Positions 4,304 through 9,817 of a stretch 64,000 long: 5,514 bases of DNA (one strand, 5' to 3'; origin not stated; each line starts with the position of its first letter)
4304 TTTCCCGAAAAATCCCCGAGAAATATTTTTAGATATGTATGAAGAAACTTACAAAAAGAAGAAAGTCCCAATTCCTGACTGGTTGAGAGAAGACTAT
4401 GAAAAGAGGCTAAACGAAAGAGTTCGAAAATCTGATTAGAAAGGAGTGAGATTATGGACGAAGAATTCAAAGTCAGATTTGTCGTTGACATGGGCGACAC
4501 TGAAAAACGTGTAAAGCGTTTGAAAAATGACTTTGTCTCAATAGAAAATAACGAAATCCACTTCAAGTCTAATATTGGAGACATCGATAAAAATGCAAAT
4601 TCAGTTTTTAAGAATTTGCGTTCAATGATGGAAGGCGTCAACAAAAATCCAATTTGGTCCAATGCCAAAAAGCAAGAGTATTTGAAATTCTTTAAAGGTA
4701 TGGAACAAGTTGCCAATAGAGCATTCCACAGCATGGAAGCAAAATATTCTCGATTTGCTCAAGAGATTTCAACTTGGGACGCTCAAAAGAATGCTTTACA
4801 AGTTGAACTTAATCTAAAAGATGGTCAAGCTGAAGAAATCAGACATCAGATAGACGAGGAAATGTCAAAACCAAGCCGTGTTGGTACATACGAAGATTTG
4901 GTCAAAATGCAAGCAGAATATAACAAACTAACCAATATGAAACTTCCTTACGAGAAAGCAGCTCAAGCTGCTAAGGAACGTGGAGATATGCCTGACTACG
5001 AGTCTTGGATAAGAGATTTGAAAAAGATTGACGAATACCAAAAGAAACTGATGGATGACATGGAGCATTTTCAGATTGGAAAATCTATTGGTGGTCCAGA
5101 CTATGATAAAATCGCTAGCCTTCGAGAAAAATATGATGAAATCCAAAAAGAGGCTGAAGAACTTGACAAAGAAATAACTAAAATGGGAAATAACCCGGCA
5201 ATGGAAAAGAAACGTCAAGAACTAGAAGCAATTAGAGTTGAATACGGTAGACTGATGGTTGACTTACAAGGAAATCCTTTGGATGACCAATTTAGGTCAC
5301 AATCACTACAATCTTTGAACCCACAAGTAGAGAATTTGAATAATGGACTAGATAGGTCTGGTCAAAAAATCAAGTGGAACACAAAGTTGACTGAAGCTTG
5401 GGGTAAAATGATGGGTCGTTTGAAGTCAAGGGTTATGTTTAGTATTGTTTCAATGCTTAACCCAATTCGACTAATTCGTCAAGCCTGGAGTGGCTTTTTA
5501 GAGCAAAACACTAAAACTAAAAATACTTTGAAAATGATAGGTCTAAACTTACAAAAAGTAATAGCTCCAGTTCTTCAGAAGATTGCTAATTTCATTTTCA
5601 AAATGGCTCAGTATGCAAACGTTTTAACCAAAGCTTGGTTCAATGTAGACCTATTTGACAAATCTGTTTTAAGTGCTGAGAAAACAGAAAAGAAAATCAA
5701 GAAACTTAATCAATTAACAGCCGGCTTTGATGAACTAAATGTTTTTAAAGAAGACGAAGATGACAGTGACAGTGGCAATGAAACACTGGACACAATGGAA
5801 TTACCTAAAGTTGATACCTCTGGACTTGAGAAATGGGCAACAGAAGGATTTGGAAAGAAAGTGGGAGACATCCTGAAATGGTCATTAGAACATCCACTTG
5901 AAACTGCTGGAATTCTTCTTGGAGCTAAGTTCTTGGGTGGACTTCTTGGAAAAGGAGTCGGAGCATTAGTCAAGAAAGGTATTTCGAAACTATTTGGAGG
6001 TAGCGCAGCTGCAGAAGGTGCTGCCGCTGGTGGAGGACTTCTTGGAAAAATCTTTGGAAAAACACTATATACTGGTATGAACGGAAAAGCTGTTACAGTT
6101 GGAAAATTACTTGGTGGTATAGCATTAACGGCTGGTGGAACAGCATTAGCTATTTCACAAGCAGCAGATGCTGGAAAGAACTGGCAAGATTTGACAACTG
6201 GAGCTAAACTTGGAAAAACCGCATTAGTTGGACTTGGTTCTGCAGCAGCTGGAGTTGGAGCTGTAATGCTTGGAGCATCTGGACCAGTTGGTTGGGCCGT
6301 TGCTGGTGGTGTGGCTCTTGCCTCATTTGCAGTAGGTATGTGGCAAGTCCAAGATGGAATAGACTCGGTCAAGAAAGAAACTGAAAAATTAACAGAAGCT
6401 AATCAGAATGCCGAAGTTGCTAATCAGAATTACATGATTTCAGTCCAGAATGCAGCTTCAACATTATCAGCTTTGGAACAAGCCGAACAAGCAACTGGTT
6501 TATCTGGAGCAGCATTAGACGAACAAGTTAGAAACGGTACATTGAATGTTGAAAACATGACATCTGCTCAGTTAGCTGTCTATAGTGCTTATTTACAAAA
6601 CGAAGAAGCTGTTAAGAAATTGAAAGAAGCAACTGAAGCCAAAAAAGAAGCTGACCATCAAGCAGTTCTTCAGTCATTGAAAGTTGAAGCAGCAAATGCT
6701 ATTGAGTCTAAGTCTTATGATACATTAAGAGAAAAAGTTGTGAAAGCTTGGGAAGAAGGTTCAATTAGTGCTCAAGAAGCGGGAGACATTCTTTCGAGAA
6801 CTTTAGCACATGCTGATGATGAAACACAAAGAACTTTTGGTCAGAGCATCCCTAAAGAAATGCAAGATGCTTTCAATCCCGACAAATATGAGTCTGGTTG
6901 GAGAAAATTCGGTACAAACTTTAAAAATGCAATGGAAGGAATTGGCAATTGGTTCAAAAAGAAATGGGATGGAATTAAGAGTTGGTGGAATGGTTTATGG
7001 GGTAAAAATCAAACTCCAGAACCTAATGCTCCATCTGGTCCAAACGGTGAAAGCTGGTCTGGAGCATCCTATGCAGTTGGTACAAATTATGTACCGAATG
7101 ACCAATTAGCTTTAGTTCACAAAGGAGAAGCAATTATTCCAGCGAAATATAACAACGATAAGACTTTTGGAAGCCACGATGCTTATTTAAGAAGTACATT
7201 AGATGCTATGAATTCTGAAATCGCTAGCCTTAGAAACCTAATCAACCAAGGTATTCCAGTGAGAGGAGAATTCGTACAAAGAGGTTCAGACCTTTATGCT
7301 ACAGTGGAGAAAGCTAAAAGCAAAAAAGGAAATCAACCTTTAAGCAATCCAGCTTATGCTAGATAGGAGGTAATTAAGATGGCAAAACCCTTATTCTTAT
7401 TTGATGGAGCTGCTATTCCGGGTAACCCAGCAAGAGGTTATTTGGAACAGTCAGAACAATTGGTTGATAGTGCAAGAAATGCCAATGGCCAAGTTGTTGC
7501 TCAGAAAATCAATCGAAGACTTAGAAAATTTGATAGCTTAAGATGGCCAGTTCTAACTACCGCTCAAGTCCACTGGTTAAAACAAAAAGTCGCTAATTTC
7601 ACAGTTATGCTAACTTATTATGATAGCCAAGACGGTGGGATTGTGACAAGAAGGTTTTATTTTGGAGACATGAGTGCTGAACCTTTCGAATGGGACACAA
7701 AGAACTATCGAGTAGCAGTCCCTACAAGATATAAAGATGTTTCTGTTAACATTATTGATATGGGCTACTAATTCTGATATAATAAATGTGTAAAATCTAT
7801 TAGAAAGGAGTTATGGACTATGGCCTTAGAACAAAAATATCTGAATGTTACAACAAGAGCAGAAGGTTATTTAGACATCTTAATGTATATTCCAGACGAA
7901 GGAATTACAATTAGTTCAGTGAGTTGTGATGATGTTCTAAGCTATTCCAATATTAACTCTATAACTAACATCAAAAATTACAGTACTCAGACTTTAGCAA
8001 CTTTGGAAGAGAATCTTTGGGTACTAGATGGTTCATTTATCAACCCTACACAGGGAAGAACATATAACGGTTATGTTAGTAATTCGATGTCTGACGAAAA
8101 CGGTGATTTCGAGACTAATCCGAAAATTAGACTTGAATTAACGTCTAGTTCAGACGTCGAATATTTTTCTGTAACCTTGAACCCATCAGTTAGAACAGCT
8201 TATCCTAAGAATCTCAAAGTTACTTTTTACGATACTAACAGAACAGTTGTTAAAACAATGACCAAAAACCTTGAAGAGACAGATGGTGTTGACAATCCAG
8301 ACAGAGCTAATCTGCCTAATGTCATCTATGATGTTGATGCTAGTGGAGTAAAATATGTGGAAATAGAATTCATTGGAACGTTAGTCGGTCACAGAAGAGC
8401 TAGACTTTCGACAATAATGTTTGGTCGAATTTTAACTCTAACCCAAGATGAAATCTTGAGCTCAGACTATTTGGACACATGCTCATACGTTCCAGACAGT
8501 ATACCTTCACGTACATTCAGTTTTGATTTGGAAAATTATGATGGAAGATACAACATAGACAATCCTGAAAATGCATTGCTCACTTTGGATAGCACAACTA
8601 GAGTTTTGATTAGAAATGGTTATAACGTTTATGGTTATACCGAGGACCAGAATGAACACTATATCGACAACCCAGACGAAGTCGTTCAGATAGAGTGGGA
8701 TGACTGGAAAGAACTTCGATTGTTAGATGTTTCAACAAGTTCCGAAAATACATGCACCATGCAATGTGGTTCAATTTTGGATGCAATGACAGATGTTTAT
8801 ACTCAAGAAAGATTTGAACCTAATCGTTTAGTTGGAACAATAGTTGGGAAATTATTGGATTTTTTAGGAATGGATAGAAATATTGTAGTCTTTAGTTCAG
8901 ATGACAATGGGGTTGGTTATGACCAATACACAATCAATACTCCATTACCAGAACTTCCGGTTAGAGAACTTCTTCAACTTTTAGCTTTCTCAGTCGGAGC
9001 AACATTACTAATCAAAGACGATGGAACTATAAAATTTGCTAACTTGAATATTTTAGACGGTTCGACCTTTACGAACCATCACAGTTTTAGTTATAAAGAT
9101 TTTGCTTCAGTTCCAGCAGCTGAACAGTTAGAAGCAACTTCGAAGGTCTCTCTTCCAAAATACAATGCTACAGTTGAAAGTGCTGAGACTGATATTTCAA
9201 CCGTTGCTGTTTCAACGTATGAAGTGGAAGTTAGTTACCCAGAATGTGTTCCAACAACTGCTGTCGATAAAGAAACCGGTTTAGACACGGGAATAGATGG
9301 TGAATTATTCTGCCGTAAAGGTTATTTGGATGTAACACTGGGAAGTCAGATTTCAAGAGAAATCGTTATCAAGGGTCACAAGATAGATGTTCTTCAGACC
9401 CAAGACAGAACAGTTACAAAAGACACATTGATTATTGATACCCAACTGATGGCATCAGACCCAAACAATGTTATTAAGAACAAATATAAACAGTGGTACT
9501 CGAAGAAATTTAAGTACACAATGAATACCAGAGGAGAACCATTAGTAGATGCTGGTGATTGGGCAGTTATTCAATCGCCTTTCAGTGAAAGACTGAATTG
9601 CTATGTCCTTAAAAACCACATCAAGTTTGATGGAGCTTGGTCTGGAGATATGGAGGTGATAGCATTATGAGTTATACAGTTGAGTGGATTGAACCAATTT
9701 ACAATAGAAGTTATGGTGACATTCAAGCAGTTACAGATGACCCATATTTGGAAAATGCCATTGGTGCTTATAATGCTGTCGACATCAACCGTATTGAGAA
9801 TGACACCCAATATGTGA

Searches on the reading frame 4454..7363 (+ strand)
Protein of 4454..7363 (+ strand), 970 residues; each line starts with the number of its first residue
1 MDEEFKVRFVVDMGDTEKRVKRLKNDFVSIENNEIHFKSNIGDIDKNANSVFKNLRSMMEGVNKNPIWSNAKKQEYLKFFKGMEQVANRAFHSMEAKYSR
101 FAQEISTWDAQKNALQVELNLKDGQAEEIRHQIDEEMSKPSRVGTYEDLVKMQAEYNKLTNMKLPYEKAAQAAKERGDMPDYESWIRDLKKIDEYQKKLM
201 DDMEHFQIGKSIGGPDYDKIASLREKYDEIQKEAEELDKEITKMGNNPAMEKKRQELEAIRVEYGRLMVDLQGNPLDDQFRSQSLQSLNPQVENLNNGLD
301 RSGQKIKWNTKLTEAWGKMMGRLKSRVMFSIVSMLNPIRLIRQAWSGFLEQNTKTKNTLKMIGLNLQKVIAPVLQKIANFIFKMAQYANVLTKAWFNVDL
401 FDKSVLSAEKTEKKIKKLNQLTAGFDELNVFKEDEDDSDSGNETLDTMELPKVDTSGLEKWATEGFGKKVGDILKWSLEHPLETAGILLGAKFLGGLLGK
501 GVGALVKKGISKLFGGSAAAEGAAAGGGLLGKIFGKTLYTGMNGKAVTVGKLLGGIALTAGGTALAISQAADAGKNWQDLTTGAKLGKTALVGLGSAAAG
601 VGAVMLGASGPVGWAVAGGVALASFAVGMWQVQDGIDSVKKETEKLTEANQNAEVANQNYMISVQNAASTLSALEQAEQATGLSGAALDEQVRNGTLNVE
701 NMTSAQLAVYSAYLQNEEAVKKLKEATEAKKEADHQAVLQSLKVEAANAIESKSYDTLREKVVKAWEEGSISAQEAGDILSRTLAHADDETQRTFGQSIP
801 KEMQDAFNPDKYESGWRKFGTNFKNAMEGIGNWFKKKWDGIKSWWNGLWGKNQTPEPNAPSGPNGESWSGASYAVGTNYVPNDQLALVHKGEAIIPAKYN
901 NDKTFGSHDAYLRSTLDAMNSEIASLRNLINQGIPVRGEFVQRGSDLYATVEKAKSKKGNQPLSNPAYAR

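Call 58: search_protein_families(library=phrogs, proteins=[window:4454-7363:+], max_evalue=0.00001)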
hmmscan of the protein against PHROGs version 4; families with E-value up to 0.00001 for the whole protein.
window:4454-7363:+ (970 aa): 2 families
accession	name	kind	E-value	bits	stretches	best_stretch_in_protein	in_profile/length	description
phrog_1535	-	tail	7.3e-08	32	1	351-475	361-527/1152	tail length tape measure protein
phrog_25966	-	tail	5.8e-07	28.4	1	866-918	1553-1606/1651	tail length tape measure protein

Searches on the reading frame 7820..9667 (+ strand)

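Call 58: search_protein_families(library=phrogs, proteins=[window:7820-9667:+], max_evalue=0.00001)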
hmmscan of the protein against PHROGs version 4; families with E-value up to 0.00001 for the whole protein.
window:7820-9667:+ (616 aa): 2 families
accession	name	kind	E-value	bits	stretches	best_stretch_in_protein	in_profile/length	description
phrog_13879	-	unknown function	5.3e-36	125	1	16-613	19-543/571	-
phrog_33267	-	unknown function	3.1e-12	46.2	1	56-239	42-213/923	-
